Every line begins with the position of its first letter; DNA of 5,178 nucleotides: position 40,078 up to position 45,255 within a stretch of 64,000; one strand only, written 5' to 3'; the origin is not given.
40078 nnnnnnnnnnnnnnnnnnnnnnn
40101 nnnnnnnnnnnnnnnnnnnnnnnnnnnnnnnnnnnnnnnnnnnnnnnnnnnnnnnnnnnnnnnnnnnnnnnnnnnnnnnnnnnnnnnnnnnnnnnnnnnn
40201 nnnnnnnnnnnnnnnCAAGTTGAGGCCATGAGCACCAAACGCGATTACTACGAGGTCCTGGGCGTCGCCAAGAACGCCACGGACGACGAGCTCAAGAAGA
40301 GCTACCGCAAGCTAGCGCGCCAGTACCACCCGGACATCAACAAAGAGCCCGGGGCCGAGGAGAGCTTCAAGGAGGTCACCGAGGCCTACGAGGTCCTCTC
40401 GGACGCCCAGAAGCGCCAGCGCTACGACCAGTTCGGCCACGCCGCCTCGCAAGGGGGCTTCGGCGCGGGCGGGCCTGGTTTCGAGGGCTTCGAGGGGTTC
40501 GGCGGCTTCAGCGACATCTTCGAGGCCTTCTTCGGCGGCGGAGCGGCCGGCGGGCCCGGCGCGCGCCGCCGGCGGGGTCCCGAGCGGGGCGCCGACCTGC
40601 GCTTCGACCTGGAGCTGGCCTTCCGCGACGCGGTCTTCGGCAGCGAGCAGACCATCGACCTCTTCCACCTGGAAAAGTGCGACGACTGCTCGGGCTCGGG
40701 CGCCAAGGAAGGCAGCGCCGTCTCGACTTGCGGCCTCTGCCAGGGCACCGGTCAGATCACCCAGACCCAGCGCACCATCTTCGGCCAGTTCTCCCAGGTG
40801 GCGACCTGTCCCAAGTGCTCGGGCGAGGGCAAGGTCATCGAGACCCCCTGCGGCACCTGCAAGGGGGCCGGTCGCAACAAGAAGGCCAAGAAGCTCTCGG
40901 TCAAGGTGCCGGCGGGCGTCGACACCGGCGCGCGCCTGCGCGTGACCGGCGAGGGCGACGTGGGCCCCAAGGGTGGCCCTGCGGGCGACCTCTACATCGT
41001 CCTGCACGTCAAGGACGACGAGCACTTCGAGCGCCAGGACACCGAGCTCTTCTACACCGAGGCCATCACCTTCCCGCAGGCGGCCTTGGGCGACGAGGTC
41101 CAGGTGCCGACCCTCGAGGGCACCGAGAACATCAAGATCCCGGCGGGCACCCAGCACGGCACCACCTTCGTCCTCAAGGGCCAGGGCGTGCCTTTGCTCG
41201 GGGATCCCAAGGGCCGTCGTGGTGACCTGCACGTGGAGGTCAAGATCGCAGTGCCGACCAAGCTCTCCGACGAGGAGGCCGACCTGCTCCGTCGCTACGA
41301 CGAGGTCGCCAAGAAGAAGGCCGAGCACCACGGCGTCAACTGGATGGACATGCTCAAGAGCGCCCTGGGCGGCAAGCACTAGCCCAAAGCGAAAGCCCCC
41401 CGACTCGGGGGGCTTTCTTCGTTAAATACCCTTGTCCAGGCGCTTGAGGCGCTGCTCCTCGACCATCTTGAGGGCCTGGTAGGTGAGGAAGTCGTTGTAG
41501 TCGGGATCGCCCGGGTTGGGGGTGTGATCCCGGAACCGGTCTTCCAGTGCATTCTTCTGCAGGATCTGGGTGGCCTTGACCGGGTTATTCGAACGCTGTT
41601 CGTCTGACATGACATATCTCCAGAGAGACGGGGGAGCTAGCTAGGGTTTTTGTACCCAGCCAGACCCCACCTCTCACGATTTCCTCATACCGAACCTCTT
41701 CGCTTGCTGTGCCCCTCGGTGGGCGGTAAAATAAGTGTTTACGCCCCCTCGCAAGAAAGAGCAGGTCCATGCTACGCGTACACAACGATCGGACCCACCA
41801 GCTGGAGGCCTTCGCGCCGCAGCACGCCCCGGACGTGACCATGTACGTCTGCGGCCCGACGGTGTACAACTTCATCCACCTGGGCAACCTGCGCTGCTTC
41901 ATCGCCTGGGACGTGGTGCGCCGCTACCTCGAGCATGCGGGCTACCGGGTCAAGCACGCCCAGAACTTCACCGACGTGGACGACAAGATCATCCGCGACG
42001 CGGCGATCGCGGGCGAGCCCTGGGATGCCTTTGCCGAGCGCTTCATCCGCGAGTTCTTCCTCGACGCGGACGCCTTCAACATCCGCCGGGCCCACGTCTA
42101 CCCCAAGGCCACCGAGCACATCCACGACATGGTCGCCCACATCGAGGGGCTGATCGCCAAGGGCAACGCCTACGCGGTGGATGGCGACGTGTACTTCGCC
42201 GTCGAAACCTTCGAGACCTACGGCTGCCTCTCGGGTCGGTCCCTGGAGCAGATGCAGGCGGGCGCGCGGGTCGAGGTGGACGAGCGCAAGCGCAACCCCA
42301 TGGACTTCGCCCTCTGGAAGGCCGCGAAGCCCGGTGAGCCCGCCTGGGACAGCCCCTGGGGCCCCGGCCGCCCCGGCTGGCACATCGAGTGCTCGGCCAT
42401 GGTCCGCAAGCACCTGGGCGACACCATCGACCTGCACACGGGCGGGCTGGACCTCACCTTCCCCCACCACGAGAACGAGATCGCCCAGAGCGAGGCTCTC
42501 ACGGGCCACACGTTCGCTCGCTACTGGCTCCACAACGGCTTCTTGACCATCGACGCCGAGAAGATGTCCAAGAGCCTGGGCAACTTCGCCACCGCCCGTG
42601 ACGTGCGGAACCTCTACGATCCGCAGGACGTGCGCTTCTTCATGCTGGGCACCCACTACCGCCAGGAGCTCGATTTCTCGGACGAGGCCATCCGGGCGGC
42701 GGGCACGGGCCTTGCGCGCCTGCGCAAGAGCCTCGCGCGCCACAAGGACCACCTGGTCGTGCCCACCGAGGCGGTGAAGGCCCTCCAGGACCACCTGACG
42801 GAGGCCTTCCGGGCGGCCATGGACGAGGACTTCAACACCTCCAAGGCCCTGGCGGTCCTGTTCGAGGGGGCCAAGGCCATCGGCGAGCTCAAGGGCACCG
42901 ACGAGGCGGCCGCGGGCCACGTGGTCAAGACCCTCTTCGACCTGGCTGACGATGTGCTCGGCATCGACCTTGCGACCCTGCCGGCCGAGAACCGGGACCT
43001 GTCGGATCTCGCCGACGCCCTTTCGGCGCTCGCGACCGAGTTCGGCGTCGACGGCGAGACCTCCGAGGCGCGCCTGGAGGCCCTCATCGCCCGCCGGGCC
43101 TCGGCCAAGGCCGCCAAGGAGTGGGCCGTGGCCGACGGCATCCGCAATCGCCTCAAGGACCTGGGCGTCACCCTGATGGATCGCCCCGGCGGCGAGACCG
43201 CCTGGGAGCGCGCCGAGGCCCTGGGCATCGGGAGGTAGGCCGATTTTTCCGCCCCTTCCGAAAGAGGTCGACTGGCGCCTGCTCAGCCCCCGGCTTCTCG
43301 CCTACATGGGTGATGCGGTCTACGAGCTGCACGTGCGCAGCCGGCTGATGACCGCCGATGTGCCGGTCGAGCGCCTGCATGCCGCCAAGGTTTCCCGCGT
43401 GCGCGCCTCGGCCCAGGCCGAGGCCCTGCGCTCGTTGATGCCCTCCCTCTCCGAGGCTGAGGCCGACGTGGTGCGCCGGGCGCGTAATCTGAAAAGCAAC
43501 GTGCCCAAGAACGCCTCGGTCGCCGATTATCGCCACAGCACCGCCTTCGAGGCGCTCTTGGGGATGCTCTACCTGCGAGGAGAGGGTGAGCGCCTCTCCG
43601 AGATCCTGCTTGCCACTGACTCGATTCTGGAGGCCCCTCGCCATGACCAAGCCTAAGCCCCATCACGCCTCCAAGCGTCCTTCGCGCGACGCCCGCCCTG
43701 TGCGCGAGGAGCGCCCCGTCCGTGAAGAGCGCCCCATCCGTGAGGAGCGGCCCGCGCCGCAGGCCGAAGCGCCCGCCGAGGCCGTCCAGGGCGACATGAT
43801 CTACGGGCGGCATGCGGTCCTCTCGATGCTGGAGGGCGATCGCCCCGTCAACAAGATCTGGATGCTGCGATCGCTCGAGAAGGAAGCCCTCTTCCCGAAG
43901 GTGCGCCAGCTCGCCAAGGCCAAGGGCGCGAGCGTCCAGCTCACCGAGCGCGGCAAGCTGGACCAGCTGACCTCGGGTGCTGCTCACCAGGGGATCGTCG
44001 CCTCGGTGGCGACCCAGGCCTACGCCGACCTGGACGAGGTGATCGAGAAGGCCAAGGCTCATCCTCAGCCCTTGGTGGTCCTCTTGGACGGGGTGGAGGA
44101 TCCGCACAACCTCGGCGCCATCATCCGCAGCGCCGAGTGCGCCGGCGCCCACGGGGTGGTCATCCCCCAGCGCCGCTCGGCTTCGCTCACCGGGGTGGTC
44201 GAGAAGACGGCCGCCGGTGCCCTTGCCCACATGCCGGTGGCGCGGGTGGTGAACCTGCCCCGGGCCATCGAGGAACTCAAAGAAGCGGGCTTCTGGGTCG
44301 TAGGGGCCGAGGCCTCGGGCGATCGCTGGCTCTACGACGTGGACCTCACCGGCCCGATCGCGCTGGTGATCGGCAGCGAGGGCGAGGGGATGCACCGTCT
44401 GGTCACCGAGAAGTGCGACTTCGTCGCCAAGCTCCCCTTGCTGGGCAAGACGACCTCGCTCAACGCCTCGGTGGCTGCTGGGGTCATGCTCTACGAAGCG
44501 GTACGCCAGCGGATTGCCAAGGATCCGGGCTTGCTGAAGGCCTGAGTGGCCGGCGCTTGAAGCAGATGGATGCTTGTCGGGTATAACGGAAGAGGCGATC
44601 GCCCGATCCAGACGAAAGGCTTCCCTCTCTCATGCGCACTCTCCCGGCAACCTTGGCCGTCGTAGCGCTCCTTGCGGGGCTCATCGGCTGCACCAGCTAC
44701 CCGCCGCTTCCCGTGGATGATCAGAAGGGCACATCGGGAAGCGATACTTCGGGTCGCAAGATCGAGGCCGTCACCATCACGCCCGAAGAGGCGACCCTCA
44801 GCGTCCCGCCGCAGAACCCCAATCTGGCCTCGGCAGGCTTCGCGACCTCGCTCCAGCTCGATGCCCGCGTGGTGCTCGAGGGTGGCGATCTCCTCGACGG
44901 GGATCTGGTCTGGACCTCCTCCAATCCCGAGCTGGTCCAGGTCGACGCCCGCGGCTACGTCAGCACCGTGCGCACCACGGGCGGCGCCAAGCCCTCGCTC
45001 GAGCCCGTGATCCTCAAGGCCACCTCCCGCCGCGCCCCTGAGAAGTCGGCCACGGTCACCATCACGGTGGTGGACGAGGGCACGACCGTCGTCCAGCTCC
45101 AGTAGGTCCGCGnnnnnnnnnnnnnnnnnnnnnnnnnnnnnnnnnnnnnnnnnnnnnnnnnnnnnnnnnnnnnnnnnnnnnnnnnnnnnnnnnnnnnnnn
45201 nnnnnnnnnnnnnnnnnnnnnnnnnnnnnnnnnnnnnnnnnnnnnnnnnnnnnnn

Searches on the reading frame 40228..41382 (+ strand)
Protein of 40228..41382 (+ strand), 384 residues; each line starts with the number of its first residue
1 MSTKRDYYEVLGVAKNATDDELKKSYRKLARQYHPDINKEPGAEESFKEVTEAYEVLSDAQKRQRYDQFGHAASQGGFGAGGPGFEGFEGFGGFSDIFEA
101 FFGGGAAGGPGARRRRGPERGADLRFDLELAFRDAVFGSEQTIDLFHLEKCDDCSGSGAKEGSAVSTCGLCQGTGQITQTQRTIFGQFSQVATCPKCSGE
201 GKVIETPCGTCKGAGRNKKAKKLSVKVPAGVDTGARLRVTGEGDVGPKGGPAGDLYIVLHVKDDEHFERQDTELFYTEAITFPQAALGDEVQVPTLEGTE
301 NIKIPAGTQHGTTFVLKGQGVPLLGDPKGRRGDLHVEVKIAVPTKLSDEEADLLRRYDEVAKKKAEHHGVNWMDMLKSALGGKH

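Call 42: search_protein_families(library=pfam, proteins=[window:40228-41382:+], max_evalue=0.001)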
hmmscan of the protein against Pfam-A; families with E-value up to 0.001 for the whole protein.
window:40228-41382:+ (384 aa): 4 families
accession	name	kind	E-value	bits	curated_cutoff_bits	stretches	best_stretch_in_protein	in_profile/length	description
PF01556.23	DnaJ_C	-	2.5e-46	157.9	26.6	1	125-343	2-152/152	DnaJ C terminal domain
PF00226.36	DnaJ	-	4.4e-28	97.6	27.8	1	6-67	1-63/63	DnaJ domain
PF00684.25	DnaJ_CXXCXGXG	-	1.3e-16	61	32.7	1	151-215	1-65/65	DnaJ central domain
PF15777.11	Anti-TRAP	-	0.00019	21.8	32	0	167-202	12-41/59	Tryptophan RNA-binding attenuator protein inhibitory protein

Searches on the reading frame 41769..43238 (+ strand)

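Call 42: search_protein_families(library=pfam, proteins=[window:41769-43238:+], max_evalue=0.001)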
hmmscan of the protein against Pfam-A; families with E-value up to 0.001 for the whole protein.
window:41769-43238:+ (489 aa): 6 families
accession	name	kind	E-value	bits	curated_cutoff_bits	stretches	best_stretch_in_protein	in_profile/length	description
PF01406.26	tRNA-synt_1e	-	2.5e-128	428.2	27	1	16-311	3-299/301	tRNA synthetases class I (C) catalytic domain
PF09190.17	DALR_2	-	6.7e-12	46.2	22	1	346-401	1-56/57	DALR domain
PF09334.17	tRNA-synt_1g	-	9.4e-09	34.9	20.1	1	246-307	308-370/391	tRNA synthetases class I (M)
PF01921.24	tRNA-synt_1f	-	4.4e-07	29.6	27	1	262-323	279-340/360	tRNA synthetases class I (K)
PF00133.28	tRNA-synt_1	-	6.1e-06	25.7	22.7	1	220-303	329-413/414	tRNA synthetases class I (I, L, M and V)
PF23493.1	CysS_C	-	1.6e-05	25.4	23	1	434-475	6-47/51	Cysteinyl-tRNA ligase anticodon binding domain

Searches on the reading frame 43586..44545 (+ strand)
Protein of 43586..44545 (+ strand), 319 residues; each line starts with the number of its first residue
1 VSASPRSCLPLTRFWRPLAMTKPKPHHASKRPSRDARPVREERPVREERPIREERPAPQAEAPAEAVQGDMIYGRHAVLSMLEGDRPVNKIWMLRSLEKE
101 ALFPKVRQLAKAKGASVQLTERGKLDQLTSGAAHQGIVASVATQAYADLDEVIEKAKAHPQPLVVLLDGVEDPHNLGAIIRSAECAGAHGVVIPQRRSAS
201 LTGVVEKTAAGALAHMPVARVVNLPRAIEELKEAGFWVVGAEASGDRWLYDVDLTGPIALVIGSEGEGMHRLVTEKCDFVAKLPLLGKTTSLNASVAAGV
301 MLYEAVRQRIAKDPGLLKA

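Call 42: search_protein_families(library=pfam, proteins=[window:43586-44545:+], max_evalue=0.001)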
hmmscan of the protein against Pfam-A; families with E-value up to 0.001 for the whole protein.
window:43586-44545:+ (319 aa): 2 families
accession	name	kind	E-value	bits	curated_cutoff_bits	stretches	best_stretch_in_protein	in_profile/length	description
PF00588.24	SpoU_methylase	-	8.7e-42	143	29.7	1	163-303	2-142/142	SpoU rRNA Methylase family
PF08032.17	SpoU_sub_bind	-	1.3e-16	61.1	22.8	1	71-146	1-75/76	RNA 2'-O ribose methyltransferase substrate binding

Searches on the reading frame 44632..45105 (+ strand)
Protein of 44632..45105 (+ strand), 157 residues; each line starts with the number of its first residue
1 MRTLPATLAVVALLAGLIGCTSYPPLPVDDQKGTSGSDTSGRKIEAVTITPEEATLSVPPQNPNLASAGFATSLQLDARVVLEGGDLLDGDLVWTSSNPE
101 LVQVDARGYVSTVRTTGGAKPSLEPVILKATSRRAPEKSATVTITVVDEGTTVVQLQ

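Call 42: search_protein_families(library=pfam, proteins=[window:44632-45105:+], max_evalue=0.001)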
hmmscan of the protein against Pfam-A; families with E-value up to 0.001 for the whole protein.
window:44632-45105:+ (157 aa): 0 families

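Call 63: search_protein_families(library=phrogs, proteins=[window:44632-45105:+], max_evalue=0.001)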
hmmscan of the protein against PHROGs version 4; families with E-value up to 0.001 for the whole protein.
window:44632-45105:+ (157 aa): 0 families

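Call 71: search_protein_families(library=pfam, proteins=[window:44632-45102:+], max_evalue=1)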
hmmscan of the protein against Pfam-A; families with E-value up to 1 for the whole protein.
window:44632-45102:+ (157 aa): 2 families
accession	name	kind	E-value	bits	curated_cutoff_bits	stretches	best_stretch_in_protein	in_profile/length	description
PF22359.2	Big-like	-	0.014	16.1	27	1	94-115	5-26/48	Bacterial Ig-like domain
PF02368.24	Big_2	-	0.019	15.3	22.8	1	89-117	33-60/79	Bacterial Ig-like domain (group 2)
